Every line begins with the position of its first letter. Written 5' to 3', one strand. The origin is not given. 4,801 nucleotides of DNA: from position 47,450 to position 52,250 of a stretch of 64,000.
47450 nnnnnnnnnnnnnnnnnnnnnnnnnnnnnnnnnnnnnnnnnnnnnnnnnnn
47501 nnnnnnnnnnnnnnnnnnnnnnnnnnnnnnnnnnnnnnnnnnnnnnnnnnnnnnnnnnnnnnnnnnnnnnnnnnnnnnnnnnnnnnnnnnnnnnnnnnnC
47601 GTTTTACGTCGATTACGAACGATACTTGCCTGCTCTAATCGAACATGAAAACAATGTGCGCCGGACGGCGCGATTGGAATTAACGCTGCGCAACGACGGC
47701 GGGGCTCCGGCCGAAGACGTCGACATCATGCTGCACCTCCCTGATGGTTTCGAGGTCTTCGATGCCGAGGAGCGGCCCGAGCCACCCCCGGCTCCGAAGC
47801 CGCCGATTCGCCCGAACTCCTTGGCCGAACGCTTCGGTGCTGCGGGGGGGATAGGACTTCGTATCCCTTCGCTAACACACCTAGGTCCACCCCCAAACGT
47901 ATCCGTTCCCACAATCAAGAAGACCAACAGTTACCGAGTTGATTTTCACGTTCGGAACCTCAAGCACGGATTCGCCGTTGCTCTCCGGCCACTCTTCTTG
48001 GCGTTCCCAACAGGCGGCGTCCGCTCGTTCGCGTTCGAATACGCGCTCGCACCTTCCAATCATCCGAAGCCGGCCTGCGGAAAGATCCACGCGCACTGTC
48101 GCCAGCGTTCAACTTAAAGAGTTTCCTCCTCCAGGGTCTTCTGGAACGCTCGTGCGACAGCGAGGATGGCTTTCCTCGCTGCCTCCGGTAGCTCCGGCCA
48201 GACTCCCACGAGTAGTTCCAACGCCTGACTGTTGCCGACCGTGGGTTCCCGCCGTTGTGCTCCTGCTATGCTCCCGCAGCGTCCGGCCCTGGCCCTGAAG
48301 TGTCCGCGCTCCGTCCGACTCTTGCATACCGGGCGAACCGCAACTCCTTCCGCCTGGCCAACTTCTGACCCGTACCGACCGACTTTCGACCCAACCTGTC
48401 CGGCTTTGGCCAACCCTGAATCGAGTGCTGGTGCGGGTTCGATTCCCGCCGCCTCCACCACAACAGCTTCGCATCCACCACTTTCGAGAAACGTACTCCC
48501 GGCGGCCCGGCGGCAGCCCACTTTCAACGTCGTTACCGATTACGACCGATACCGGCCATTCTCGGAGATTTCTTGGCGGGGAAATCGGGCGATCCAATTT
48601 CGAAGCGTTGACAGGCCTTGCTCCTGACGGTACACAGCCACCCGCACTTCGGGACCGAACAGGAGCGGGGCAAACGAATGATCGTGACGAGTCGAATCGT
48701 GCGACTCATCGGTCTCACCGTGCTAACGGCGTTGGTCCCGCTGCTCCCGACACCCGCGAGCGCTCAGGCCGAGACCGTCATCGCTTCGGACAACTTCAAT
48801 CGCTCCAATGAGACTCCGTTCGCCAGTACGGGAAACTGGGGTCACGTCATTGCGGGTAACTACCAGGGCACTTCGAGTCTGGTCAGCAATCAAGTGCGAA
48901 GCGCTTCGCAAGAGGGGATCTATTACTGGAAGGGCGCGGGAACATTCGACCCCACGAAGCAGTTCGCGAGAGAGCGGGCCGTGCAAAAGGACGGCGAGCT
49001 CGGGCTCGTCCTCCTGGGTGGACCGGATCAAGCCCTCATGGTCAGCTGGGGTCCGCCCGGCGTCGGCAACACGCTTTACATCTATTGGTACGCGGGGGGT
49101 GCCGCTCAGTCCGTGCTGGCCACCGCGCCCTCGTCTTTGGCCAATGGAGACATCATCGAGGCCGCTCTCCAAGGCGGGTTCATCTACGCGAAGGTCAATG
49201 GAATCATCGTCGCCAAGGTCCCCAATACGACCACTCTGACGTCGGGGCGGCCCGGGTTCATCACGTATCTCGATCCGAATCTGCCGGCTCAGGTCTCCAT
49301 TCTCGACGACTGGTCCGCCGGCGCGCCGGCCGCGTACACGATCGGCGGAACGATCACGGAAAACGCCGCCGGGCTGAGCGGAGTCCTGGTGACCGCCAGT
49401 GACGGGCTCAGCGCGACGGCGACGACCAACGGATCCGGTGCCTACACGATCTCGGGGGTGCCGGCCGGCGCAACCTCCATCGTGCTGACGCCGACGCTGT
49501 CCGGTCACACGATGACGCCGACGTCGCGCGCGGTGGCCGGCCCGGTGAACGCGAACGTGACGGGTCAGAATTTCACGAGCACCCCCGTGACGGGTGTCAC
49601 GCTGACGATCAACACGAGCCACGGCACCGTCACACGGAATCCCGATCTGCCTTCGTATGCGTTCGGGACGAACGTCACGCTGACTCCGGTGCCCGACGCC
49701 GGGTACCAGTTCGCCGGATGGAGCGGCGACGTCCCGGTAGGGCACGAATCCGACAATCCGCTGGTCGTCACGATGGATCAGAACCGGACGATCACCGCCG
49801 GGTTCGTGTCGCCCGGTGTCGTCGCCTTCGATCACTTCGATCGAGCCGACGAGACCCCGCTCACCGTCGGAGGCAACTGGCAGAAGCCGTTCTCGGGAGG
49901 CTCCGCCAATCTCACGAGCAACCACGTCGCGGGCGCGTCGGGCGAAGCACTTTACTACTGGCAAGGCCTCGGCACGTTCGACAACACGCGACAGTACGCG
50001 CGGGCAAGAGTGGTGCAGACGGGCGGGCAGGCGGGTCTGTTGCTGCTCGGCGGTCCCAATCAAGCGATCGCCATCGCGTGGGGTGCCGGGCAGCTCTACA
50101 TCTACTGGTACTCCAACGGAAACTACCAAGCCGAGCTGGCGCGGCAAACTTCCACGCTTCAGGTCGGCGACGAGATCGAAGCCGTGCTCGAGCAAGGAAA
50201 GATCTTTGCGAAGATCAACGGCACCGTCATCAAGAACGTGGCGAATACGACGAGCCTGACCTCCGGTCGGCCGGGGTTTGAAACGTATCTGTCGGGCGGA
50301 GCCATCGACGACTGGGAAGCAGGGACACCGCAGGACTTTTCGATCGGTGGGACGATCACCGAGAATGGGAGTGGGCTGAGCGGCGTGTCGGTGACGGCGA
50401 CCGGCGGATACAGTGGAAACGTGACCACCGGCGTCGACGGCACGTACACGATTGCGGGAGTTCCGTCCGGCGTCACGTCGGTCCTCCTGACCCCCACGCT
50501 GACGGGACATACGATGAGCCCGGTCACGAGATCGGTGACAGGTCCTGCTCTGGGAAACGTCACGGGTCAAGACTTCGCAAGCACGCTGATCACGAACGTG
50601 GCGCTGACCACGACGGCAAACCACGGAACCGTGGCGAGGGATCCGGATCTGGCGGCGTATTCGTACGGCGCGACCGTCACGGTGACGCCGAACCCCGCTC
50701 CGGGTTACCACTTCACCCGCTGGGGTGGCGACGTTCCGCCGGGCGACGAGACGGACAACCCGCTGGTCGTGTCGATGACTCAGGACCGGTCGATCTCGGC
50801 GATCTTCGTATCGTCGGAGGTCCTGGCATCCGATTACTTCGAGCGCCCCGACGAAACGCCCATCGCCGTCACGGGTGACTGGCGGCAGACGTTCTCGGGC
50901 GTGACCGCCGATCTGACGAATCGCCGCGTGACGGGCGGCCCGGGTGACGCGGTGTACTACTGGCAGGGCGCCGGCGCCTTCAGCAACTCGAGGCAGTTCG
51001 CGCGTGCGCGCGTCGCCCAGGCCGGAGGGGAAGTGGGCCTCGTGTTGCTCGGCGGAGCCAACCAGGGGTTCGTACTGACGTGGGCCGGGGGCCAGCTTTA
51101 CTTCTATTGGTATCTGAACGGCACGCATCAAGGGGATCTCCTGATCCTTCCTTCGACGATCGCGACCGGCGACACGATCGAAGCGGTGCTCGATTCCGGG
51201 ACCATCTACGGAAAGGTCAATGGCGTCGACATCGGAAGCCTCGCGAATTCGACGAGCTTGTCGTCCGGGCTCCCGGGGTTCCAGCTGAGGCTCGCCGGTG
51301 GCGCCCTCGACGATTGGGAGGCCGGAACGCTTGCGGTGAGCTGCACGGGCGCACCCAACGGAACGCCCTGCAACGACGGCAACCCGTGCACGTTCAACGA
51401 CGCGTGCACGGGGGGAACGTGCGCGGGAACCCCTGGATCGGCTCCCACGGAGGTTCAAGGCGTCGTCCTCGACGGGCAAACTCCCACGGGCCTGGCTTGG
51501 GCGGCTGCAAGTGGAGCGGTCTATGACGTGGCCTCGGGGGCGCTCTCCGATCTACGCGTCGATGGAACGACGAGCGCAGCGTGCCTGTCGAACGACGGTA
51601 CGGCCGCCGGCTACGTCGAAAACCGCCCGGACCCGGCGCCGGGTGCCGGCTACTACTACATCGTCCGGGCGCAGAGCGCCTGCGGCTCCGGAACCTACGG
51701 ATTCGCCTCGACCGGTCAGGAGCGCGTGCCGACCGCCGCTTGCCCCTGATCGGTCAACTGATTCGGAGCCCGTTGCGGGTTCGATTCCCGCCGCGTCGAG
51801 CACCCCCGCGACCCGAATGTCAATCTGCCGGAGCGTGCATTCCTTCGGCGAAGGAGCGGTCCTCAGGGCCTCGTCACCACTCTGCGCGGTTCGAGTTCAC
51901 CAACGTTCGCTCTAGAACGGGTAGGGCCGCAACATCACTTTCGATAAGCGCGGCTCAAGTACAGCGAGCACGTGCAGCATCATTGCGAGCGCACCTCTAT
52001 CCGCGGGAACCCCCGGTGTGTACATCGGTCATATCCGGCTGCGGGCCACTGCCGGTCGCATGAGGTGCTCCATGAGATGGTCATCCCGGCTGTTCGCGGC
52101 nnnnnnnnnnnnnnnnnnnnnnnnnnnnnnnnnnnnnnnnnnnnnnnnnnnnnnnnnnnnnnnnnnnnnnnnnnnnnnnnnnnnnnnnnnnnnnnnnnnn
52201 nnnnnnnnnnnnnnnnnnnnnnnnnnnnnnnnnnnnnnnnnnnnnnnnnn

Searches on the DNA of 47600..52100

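Call 13: search_rna_families(source=window, start=47600, end=52100, threshold=evalue, max_evalue=1, show_alignments=2)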
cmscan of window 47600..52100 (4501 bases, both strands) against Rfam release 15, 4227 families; matches with E-value up to 1: 3.
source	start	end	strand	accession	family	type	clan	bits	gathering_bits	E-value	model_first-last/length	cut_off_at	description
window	48433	48603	+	RF04321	tmRNA_permuted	Gene;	-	22.4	47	0.11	36-105/213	no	permuted transfer-messenger RNA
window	48331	48460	+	RF00023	tmRNA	Gene;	CL00001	21.7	47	6.3e-06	1-374/374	no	transfer-messenger RNA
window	51775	51791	+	RF01850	beta_tmRNA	Gene;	CL00001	13.6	84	0.34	86-102/331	no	Betaproteobacteria transfer-messenger RNA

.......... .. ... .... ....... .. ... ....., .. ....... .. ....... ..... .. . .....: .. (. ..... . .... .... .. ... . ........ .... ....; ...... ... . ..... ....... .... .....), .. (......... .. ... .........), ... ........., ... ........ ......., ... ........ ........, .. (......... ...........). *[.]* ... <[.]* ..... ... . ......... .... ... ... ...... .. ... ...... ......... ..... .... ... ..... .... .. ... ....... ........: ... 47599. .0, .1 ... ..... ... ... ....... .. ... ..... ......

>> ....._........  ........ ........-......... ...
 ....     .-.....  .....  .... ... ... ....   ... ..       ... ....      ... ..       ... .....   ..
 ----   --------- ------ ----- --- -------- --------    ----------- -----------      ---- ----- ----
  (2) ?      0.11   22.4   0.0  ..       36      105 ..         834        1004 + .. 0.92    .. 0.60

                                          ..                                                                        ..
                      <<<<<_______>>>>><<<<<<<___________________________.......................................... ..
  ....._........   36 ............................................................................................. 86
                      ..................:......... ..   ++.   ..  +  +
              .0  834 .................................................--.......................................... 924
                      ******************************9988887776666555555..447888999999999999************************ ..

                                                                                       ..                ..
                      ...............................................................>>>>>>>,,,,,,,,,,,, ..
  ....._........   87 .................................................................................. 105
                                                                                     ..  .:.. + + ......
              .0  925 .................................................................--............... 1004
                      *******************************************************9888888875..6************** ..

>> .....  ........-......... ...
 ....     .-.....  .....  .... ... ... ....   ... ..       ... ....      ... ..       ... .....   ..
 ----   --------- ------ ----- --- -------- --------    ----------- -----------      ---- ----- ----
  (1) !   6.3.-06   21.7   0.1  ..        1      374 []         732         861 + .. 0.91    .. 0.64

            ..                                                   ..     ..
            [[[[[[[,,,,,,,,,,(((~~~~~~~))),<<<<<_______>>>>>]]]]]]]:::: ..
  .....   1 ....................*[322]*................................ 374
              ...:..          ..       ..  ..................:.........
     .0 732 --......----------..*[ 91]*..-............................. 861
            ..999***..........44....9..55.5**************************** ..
